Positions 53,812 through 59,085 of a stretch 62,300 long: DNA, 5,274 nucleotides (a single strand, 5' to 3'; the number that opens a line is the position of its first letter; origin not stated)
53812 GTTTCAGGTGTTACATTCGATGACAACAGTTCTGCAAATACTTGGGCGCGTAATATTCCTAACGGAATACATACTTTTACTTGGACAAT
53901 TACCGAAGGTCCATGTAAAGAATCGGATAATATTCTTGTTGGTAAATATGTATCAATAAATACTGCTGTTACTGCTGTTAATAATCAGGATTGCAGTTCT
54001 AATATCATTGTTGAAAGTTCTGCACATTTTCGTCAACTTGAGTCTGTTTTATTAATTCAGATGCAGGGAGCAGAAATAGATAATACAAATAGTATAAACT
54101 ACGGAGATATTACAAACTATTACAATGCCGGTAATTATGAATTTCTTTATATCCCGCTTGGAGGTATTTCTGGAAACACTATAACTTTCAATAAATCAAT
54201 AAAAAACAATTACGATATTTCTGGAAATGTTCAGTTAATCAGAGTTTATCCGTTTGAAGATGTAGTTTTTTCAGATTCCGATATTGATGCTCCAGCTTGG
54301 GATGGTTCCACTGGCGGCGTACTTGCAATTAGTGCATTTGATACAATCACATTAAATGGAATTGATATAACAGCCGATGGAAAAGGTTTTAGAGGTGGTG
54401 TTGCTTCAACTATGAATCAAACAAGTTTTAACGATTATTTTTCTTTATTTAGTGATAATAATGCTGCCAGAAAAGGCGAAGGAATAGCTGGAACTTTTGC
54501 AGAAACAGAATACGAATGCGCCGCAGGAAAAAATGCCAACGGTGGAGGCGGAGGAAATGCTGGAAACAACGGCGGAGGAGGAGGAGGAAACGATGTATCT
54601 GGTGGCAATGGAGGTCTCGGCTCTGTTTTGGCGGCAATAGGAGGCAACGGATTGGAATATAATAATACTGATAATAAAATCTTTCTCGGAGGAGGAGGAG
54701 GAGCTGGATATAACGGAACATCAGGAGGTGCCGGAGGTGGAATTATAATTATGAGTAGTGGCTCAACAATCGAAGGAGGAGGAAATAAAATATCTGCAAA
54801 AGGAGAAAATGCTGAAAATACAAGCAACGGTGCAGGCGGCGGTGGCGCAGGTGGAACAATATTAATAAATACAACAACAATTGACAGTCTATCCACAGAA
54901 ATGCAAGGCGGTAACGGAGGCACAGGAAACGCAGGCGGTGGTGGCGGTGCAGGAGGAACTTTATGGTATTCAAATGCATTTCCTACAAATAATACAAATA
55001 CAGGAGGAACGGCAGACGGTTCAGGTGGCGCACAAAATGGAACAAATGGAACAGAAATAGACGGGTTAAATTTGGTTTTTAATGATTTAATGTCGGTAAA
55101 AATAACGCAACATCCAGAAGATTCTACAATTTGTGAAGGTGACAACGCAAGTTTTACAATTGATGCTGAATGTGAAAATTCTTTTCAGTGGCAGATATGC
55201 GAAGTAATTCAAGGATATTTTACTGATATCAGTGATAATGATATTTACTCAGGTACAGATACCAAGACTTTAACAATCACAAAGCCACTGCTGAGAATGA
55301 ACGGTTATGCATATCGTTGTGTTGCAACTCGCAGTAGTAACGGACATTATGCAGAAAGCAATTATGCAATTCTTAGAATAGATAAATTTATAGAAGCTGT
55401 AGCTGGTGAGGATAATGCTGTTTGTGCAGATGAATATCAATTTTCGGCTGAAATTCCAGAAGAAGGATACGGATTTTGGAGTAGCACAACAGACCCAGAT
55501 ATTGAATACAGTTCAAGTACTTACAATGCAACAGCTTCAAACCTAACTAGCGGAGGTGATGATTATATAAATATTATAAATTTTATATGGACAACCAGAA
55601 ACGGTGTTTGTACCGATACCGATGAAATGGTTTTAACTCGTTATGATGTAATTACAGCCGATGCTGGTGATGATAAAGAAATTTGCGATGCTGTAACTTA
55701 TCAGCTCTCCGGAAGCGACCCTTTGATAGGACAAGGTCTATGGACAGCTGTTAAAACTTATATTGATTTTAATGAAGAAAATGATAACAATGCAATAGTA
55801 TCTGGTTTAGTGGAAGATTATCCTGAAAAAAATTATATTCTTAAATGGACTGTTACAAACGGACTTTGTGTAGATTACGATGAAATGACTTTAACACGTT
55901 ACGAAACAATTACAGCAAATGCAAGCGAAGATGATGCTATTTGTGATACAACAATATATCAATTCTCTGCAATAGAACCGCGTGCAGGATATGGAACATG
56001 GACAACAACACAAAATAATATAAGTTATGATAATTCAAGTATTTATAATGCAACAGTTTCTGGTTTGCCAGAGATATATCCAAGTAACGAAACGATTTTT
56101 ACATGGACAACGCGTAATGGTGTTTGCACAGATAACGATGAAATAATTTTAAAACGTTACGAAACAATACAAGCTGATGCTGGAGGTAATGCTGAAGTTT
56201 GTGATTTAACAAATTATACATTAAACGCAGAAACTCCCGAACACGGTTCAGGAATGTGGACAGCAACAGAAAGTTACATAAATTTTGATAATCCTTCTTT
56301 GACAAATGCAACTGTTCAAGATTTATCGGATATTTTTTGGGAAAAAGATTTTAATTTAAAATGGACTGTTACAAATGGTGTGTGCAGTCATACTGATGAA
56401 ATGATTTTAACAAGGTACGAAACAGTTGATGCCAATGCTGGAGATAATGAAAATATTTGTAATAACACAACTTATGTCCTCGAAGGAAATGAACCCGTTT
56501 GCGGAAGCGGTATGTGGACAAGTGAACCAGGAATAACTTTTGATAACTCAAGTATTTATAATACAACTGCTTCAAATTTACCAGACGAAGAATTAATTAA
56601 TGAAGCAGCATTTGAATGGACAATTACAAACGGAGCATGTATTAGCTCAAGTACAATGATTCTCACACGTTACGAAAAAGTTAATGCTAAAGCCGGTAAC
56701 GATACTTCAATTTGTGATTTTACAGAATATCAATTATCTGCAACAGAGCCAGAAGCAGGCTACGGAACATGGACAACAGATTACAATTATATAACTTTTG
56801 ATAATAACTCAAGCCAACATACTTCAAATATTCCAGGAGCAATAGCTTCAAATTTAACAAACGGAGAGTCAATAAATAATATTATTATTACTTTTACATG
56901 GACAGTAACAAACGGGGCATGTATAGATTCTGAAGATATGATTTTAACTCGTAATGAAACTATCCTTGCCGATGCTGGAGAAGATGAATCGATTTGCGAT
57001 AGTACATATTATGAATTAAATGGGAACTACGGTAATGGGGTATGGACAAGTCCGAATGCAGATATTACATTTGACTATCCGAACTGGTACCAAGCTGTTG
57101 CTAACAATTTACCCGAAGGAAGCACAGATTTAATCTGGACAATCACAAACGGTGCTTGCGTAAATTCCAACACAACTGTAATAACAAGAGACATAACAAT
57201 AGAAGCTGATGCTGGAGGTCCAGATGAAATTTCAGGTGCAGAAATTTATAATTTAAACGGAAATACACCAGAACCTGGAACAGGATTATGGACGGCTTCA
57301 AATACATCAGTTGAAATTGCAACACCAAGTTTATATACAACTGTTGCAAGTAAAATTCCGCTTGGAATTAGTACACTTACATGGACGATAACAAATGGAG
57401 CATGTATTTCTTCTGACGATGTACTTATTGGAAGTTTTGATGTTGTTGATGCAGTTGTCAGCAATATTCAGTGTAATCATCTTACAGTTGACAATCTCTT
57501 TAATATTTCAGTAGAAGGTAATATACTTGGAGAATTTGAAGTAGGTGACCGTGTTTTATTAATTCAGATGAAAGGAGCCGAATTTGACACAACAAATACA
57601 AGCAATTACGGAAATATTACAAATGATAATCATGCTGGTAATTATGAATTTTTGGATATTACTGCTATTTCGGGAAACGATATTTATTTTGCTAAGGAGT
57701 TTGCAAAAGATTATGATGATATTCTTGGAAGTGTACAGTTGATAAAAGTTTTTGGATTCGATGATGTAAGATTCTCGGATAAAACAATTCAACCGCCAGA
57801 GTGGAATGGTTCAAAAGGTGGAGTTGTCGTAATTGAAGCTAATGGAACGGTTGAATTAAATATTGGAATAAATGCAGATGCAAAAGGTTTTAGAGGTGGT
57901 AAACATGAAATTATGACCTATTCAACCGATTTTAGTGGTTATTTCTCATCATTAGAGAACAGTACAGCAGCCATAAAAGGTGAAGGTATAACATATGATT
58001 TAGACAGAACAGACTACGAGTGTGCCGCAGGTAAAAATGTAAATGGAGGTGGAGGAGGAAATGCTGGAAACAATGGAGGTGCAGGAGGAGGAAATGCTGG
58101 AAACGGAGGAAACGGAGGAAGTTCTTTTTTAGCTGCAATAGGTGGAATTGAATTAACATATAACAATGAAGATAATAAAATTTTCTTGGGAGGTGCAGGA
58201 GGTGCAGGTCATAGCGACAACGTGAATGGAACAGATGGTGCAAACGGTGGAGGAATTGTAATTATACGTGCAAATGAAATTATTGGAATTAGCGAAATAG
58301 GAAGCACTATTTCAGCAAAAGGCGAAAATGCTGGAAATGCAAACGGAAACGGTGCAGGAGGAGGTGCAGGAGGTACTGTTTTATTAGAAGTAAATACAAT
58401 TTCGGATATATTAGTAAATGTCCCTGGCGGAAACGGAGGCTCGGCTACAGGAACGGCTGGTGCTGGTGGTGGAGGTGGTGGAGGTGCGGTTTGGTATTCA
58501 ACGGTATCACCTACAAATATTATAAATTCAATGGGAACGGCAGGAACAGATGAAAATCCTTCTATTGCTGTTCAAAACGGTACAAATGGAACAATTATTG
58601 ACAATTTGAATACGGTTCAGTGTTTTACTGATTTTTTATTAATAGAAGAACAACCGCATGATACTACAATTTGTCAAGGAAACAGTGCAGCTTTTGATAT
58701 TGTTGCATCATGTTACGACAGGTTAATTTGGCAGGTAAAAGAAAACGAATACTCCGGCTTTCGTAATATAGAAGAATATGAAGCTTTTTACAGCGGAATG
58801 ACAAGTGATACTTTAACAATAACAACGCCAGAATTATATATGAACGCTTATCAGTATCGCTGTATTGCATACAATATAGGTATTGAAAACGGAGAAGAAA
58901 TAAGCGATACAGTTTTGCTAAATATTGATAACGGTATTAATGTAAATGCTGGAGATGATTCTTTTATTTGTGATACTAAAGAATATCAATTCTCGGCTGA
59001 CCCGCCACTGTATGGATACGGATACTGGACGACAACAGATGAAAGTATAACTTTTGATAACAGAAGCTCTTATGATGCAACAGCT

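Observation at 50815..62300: Giant open reading frame (at least 3,828 codons) absent from the ORF track: nested-repeat secreted protein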

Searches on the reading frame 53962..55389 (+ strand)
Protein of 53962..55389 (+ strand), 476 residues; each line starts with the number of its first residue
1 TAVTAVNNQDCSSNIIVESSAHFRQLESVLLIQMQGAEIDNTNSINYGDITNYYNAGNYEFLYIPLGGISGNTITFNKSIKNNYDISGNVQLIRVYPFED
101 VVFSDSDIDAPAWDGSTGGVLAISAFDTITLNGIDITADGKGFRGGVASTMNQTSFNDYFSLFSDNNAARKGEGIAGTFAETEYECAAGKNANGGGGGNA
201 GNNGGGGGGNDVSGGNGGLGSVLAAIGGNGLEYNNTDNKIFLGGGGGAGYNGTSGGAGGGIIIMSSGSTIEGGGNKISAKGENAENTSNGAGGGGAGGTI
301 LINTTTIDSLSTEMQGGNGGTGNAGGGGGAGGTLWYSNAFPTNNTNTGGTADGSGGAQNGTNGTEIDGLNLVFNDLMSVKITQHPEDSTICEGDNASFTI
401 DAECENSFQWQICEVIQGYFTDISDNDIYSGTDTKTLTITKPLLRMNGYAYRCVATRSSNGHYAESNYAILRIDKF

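Call 29: search_solved_structures(query=window:53962-55389:+, max_evalue=10, show_alignments=1)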
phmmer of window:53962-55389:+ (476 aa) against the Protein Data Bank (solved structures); distinct sequences matched with E-value up to 10: 7.
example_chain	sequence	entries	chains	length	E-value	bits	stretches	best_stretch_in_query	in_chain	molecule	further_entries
6xhz_A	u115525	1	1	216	0.0041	19.3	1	172-250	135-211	N4: hypothetical protein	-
6v3p_C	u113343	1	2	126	0.0042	19.3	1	374-470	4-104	IgA FC receptor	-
6nnj_V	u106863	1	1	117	0.11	14.6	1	137-208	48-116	CH31 scFv light chain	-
2vdc_G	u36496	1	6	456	0.63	12.1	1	210-269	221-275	GLUTAMATE SYNTHASE [NADPH] SMALL CHAIN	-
6s6s_G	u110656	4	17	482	0.68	12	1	210-269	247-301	Glutamate synthase [NADPH] small chain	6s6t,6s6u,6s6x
8crx_G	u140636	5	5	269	1.8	10.6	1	172-216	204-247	30S ribosomal protein S3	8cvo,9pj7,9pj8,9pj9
8ave_B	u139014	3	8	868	5.9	8.9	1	295-333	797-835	Leptin receptor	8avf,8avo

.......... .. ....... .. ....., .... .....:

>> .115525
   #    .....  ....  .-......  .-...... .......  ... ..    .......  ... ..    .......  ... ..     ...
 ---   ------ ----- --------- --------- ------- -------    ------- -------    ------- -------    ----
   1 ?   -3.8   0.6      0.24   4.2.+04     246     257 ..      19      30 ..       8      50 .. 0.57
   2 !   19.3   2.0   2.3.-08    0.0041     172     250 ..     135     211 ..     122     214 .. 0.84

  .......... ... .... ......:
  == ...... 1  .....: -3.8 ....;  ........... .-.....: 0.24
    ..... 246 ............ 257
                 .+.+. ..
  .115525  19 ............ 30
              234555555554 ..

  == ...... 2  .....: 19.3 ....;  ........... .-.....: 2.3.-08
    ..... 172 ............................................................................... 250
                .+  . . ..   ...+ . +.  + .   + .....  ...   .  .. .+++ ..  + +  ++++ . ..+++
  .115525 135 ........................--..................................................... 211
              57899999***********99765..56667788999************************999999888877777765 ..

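Call 48: search_protein_families(library=ncbifam, proteins=[window:53962-55389:+], max_evalue=0.01)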
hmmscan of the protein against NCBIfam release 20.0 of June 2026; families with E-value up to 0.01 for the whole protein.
window:53962-55389:+ (476 aa): 1 family
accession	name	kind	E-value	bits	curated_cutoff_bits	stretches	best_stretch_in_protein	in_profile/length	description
NF047640.1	gliding_AgmC_N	equivalog_domain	1e-41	143.3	275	1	17-346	63-405/412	adventurous gliding motility protein AgmC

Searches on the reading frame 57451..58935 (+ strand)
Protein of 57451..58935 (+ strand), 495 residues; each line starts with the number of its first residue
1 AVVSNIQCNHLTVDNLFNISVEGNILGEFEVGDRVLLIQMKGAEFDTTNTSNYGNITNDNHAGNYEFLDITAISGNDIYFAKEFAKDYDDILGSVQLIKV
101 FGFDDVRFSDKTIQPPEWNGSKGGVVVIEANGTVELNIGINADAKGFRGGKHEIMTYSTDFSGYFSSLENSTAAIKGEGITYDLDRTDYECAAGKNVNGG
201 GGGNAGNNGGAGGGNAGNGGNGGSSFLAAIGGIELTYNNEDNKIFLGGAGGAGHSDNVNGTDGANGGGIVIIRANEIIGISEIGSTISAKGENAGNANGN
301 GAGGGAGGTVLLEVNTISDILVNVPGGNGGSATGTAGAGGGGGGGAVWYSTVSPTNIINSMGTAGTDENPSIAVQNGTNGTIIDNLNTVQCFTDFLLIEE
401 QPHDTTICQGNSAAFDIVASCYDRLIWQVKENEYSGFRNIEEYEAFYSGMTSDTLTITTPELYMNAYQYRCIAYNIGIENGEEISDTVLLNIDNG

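Call 30: find_homologous_proteins(query=window:57451-58935:+, max_evalue=0.00001)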
Query window:57451-58935:+ (495 aa): 1903 proteins with E <= 0.00001 among 8000 candidates; the best 120 are listed.
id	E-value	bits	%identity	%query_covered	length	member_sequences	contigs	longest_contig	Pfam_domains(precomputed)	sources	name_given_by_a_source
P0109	1.2e-66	244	41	82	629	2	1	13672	-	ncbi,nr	ncbi:MAG: hypothetical protein RML72_03470, partial [Bacteroidia bacterium]|nr:hypothetical protein 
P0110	6.8e-62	228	47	51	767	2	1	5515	PF13585.13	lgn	-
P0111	4.9e-58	215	38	84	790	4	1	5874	PF13585.13,PF19081.7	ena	-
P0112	7.4e-57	211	42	78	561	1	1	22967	-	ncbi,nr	ncbi:MAG: hypothetical protein IIA45_02525, partial [Bacteroidetes bacterium]|nr:hypothetical protei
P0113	1.5e-56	210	39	62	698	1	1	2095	PF00801.27,PF18911.7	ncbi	ncbi:MAG: PKD domain-containing protein, partial [Ferruginibacter sp.]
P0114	3.0e-56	209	38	31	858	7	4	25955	PF00801.27,PF18962.8,PF18911.7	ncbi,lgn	-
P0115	4.4e-56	209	41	31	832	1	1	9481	PF13573.13,PF13585.13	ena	-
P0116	5.2e-56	209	40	47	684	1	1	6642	PF13585.13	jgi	-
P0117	1.8e-55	207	38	51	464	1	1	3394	-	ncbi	ncbi:MAG: hypothetical protein ABI855_10405, partial [Bacteroidota bacterium]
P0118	2.3e-55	206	33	94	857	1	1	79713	PF00801.27,PF18962.8,PF18911.7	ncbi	-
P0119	2.3e-55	206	39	73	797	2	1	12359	PF18483.9,PF18911.7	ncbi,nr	ncbi:MAG: hypothetical protein NZ576_09920, partial [Bacteroidia bacterium]|nr:hypothetical protein 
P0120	2.7e-55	206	40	62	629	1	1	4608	-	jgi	jgi:hypothetical protein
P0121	5.5e-55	205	42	61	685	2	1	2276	PF18962.8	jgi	-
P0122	1.0e-54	204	43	59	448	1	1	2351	-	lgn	-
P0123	1.1e-54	204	40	61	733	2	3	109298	PF18483.9,PF18962.8,PF00139.27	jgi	-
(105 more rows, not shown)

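Call 44: predict_structure(alignment_id=A2)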
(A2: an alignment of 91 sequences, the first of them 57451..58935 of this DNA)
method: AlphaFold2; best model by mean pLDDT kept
length: 495 residues; sequences in the alignment: 91
mean_pLDDT: 86.9   pTM: 0.84
mean pLDDT of the five models: 86.9, 86.7, 86.3, 86.1, 85.4
residues with pLDDT >= 90: 313; 70-90: 118; 50-70: 38; < 50: 26
segments of 3 or more residues with pLDDT < 50: 474-495
pLDDT, mean of each block of 10 residues (from residue 1): 91 92 90 97 95 96 97 93 90 88 95 95 97 96 98 84 90 92 79 96 87 98 88 97 98 85 98 97 88 95 98 97 98 92 98 94 89 90 93 67 71 74 68 74 85 81 53 42 38 35
secondary structure, 60 per line:
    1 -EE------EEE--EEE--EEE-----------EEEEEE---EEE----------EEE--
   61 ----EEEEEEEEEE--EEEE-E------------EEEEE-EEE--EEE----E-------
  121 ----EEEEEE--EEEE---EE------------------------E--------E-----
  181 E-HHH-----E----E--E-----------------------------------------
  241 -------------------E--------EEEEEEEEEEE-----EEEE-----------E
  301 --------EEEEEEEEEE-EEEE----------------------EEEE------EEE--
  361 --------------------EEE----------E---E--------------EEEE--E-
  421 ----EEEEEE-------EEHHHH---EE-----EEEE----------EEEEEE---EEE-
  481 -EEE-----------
elements in order: E10-12 E15-17 E20-22 E34-39 E43-45 E56-58 E65-74 E77-80 E95-99 E101-103 E106-108 E125-130 E133-136 E269-279 E285-288 E309-318 E320-323 E346-349 E356-358 E381-383 E413-416 E425-430 H440-443 E454-457 E468-473 E477-479 E482-484

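Call 48: search_protein_families(library=ncbifam, proteins=[window:57451-58935:+], max_evalue=0.01)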
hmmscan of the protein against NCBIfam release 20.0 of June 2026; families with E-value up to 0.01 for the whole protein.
window:57451-58935:+ (495 aa): 1 family
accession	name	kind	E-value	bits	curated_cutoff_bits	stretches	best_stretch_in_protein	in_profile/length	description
NF047640.1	gliding_AgmC_N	equivalog_domain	1.7e-53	182.1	275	1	27-360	70-405/412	adventurous gliding motility protein AgmC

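Call 49: fold_search(model_id=the predicted structure, library=pdb)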
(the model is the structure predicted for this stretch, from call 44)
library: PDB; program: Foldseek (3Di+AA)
matches with E <= 10: 1546; with E <= 0.001: 6
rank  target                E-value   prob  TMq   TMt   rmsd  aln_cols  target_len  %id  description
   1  4ru5_A                1.1e-05  0.82  0.14  0.12  28.4       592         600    9  Crystal Structure of the Pseudomonas phage phi297 tailspike gp61 (released 2015-11-18)
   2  4ru5_C                2.4e-05  0.69  0.13  0.11  28.2       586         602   12  Crystal Structure of the Pseudomonas phage phi297 tailspike gp61 (released 2015-11-18)
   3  9k4a_A                1.5e-04  0.47  0.13  0.10  28.6       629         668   10  Cryo-EM structure of depolymerase S2-4 from Klebsiella phage K64-1 (released 2026-03-25)
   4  4y9v_A                2.8e-04  0.51  0.14  0.11  28.3       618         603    9  Gp54 tailspike of Acinetobacter baumannii bacteriophage AP22 in complex with A. baumannii capsular saccharide (released 2017-02-01)
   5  4ru4_B                3.8e-04  0.30  0.12  0.10  27.9       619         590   10  Crystal structure of the tailspike protein gp49 from Pseudomonas phage LKA1 (released 2015-11-18)
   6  4ru4_A                4.9e-04  0.33  0.13  0.11  25.9       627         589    9  Crystal structure of the tailspike protein gp49 from Pseudomonas phage LKA1 (released 2015-11-18)
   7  3zyj_A                5.0e-03  0.89  0.14  0.17  20.6       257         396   10  NetrinG1 in complex with NGL1 (released 2011-10-05)
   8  9n71_A                1.4e-02  1.00  0.13  0.24   6.1        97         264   15  Tail tube structure of Acinetobacter baumannii phage Mystique (released 2025-03-19)
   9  4u7m                  2.8e-02  0.99  0.13  0.21   9.5       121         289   21  LRIG1 extracellular domain: Structure and Function Analysis (released 2015-04-08)
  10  8zcj_E                3.9e-02  0.98  0.15  0.30  20.1       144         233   14  Cryo-EM structure of the pasireotide-bound SSTR5-Gi complex (released 2024-07-10)
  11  9lbz_q                4.3e-02  1.00  0.15  0.36   5.6       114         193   14  unique-vertex of mature phage N4 (released 2025-04-16)
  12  5o5i                  4.3e-02  1.00  0.14  0.60   7.0       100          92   14  Robo1 Ig5 (released 2018-01-17)
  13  7vul_A                4.8e-02  0.12  0.13  0.11  18.4       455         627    9  Structure of Klebsiella Phage P560 depolymerase (released 2022-11-16)
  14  6a78_A                5.4e-02  0.99  0.14  0.59   6.3        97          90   13  Crystal structure of the fifth immunoglobulin domain (Ig5) of human Robo1 in complex with the scFv fragment of murine  (released 2019-01-30)
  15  2yd2                  5.4e-02  0.99  0.15  0.33  12.4       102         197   16  Crystal structure of the N-terminal Ig1-2 module of Human Receptor Protein Tyrosine Phosphatase Sigma (released 2011-04-13)
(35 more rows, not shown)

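Call 54: fold_search(model_id=the predicted structure, library=viral)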
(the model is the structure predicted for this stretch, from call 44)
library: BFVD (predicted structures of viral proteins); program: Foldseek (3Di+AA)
matches with E <= 10: 575; with E <= 0.001: 15
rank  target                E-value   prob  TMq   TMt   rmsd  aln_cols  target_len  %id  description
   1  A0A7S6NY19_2          5.1e-21  1.00  0.53  0.27  15.1       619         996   19  PA14 domain-containing protein [Bathycoccus sp. RCC716 virus 1]
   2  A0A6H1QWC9            7.5e-13  1.00  0.35  0.36  20.5       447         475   21  Uncharacterized protein (Fragment) [Ostreococcus mediterraneus virus 2]
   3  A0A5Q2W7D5            2.6e-07  1.00  0.30  0.26  10.6       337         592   21  (no name in the UniProt tables at hand)
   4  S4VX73                2.9e-06  1.00  0.28  0.33   7.0       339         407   17  Collagen triple helix domain containing protein [Pandoravirus dulcis]
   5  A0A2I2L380            7.5e-06  1.00  0.29  0.30  25.7       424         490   16  Collagen-like protein [Orpheovirus IHUMI-LCC2]
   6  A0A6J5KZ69            9.3e-06  0.99  0.22  0.23  22.8       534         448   14  Uncharacterized protein [uncultured Caudovirales phage]
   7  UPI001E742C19         1.0e-05  1.00  0.24  0.29  19.5       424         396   17  (no name look-up for this kind of identifier)
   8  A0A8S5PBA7            2.8e-05  1.00  0.15  0.22  18.8       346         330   17  Platelet-derived growth factor subunit B-protein complex, growth factor-receptor complex [Siphoviridae sp. ctPat53]
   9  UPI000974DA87         8.0e-05  0.54  0.13  0.11  28.3       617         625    9  (no name look-up for this kind of identifier)
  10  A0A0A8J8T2            8.9e-05  0.44  0.13  0.08  28.6       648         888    9  Depolymerase, capsule K1-specific [Klebsiella phage K64-1]
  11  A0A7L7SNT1            9.4e-05  0.57  0.14  0.08  25.4       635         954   10  (no name in the UniProt tables at hand)
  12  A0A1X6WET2            1.3e-04  0.99  0.24  0.10   9.0       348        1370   16  (no name in the UniProt tables at hand)
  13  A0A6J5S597            1.3e-04  0.98  0.23  0.30  12.2       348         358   17  Uncharacterized protein [uncultured Caudovirales phage]
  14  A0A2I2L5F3            1.4e-04  0.91  0.19  0.13  15.1       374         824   16  Collagen-like protein [Orpheovirus IHUMI-LCC2]
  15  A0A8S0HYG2            4.1e-04  1.00  0.16  0.21   6.9       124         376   26  (no name in the UniProt tables at hand)
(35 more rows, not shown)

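Call 58: find_related_loci(query=window:57451-58935:+, collection=metagenome_contigs, flank=10000)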
Query window:57451-58935:+ (495 aa) in metagenome_contigs; peptide patterns used: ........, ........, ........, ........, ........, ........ (x = any residue, [..] = any of these).
80 stretches matched a pattern, but none encodes a relative of the query by tblastn (E <= 1e-3).

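Call 67: search_solved_structures(query=A2, max_evalue=1)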
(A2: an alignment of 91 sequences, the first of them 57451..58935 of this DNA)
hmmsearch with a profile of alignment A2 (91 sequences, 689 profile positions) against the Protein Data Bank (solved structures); distinct sequences matched with E-value up to 1: 4.
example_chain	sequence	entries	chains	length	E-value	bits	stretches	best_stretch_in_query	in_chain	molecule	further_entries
8glk_D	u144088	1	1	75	2.2e-05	26.6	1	602-675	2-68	Endonuclease I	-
8h97_A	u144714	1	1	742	0.0028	19.7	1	525-672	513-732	Beta-agarase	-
8glj_D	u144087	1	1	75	0.0051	18.8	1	603-671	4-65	Por secretion system C-terminal sorting domain-containing protein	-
5oql_Y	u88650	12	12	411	0.15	13.9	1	374-453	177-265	RNA 3'-terminal phosphate cyclase-like protein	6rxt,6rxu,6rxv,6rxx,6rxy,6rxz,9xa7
